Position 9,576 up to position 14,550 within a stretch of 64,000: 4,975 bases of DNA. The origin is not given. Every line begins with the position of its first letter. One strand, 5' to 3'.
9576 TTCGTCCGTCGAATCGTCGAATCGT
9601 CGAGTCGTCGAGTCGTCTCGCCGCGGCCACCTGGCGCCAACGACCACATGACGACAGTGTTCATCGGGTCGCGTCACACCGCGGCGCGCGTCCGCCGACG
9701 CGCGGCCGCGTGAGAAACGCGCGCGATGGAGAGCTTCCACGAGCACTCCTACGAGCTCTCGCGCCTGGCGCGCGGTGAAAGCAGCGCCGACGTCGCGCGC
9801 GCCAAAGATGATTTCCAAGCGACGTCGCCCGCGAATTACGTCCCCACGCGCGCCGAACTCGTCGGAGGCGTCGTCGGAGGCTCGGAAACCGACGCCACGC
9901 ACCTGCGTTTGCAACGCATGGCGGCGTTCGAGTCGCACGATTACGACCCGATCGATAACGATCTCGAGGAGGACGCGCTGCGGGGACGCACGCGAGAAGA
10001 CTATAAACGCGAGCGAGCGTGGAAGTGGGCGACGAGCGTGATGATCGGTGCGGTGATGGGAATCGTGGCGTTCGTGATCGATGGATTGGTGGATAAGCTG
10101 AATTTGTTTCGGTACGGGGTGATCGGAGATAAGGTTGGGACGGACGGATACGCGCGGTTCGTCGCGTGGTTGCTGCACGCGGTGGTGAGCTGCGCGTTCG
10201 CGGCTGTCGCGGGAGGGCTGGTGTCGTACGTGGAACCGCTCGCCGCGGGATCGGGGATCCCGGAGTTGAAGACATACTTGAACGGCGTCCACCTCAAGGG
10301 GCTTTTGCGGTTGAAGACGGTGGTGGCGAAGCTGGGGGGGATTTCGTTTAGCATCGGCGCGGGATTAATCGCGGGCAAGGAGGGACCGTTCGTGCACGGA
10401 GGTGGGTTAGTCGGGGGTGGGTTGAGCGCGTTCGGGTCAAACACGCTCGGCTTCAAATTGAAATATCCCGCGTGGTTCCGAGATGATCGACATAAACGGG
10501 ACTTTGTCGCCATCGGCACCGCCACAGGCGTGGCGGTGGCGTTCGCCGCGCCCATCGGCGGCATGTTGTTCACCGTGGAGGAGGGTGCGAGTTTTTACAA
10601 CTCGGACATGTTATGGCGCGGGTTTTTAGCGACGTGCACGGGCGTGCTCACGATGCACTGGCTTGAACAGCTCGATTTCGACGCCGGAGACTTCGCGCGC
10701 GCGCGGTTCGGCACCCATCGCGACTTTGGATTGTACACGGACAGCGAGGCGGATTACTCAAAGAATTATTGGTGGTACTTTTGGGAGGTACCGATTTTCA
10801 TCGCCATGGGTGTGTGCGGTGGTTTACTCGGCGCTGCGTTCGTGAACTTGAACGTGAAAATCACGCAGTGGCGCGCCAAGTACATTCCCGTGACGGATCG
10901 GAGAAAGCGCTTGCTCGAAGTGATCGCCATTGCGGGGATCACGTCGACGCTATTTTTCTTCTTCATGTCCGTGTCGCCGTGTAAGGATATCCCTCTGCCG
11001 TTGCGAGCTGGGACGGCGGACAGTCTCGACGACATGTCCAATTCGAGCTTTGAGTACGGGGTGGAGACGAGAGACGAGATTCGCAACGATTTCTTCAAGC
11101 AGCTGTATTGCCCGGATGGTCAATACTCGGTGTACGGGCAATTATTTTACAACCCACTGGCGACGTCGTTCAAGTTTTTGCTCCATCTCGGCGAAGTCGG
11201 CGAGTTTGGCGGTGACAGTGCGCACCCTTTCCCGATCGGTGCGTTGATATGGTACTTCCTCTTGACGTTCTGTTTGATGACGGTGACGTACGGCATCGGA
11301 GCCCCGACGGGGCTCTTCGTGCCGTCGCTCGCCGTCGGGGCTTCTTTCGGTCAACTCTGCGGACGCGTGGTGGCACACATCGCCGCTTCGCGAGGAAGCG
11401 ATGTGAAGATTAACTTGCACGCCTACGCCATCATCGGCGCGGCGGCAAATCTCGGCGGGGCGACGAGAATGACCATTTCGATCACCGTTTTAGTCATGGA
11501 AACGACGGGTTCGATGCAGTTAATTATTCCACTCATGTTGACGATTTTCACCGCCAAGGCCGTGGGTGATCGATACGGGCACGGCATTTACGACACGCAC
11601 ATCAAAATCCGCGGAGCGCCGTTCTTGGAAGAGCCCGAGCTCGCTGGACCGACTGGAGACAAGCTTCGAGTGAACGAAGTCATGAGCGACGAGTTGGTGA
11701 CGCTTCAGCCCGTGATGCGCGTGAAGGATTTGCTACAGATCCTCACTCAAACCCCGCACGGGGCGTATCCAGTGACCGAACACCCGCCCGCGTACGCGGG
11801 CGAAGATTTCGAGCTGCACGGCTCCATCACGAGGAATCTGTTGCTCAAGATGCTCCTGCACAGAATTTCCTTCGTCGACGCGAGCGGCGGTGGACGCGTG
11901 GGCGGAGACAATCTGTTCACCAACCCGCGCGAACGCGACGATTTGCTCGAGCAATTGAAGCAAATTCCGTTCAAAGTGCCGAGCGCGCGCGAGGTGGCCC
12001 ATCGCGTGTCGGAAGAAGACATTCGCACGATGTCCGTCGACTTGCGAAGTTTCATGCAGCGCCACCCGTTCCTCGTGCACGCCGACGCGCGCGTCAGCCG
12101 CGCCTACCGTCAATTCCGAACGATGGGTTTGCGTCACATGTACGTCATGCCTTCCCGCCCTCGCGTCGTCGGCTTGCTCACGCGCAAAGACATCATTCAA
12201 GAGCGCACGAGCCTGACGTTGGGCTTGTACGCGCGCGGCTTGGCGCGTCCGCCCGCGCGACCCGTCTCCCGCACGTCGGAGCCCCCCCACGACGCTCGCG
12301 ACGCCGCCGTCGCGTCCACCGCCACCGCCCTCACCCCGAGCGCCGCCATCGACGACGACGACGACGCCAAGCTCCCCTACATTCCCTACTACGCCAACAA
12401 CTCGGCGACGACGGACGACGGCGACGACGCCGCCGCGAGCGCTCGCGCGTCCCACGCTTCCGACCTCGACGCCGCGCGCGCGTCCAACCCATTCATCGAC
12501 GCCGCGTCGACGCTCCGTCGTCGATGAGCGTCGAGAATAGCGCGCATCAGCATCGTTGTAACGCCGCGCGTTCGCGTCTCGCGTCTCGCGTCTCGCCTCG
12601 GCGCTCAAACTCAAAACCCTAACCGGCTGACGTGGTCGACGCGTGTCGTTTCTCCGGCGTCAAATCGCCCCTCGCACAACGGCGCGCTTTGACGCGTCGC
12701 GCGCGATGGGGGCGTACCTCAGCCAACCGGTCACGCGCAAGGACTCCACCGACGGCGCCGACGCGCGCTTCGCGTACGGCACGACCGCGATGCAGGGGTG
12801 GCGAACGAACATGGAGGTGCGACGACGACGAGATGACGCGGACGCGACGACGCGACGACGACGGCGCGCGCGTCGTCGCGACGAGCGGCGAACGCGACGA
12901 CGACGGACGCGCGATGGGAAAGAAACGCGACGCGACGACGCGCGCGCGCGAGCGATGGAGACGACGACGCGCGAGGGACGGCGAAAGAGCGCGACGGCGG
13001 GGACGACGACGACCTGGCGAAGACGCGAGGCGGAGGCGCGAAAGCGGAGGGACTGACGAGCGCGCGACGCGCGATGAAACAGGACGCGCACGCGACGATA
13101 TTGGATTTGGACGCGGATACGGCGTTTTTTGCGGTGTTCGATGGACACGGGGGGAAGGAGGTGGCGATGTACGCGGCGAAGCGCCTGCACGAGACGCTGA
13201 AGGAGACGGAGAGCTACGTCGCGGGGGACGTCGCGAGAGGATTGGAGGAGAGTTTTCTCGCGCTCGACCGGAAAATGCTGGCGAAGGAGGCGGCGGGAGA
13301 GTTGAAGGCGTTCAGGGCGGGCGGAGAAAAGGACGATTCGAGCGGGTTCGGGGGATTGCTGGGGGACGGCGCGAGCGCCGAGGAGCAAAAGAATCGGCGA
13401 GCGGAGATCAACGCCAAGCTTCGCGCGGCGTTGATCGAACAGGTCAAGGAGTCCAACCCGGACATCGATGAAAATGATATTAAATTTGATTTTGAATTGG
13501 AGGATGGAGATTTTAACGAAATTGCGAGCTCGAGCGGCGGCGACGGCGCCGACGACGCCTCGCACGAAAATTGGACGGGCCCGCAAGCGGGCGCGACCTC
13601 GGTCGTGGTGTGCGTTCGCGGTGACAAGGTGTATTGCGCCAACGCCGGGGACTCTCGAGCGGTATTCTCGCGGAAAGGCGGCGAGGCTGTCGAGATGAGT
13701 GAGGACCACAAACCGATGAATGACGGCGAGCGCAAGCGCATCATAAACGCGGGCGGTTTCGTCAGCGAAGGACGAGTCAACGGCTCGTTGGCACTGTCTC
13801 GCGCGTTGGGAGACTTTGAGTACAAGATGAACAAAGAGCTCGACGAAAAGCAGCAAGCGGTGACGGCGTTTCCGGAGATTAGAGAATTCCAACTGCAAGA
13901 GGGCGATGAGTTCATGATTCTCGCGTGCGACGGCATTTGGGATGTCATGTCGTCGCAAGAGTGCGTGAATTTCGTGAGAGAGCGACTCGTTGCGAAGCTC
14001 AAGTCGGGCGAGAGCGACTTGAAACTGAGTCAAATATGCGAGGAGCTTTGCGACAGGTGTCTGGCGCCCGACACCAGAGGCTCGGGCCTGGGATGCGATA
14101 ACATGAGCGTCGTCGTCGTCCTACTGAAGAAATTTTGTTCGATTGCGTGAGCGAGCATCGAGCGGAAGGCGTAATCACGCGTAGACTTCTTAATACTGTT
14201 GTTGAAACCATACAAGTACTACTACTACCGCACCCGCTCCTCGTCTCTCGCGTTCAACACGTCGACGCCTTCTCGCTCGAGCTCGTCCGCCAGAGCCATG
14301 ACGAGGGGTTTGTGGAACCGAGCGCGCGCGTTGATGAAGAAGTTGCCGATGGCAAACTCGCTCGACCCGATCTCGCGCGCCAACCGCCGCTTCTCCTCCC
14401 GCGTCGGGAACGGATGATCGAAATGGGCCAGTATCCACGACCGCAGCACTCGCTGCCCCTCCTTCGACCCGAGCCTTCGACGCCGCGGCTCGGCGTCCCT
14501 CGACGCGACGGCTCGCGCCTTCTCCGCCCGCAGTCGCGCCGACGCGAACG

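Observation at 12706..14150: PP2C gene needs a 266-nt, almost T-free purine-rich intron that recreates the conserved ME|DAH junction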

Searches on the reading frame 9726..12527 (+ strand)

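Call 18: search_protein_families(library=pfam, proteins=[window:9726-12527:+], max_evalue=0.00001)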
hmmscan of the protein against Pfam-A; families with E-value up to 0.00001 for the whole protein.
window:9726-12527:+ (933 aa): 2 families
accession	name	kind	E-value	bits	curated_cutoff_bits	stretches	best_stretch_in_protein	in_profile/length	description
PF00654.25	Voltage_CLC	-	5.5e-76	256.4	24.8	1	159-614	2-345/346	Voltage gated chloride channel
PF00571.33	CBS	-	3.7e-13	50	24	1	774-826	2-54/57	CBS domain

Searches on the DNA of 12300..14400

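Call 54: search_rna_families(source=window, start=12300, end=14400, threshold=evalue, max_evalue=1)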
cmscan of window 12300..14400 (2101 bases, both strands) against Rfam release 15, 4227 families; matches with E-value up to 1: 1.
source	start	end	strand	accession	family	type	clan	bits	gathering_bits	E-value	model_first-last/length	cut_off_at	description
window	12832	12898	-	RF01059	mir-598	Gene; miRNA;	-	21.6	69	0.23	1-80/80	no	mir-598 microRNA precursor family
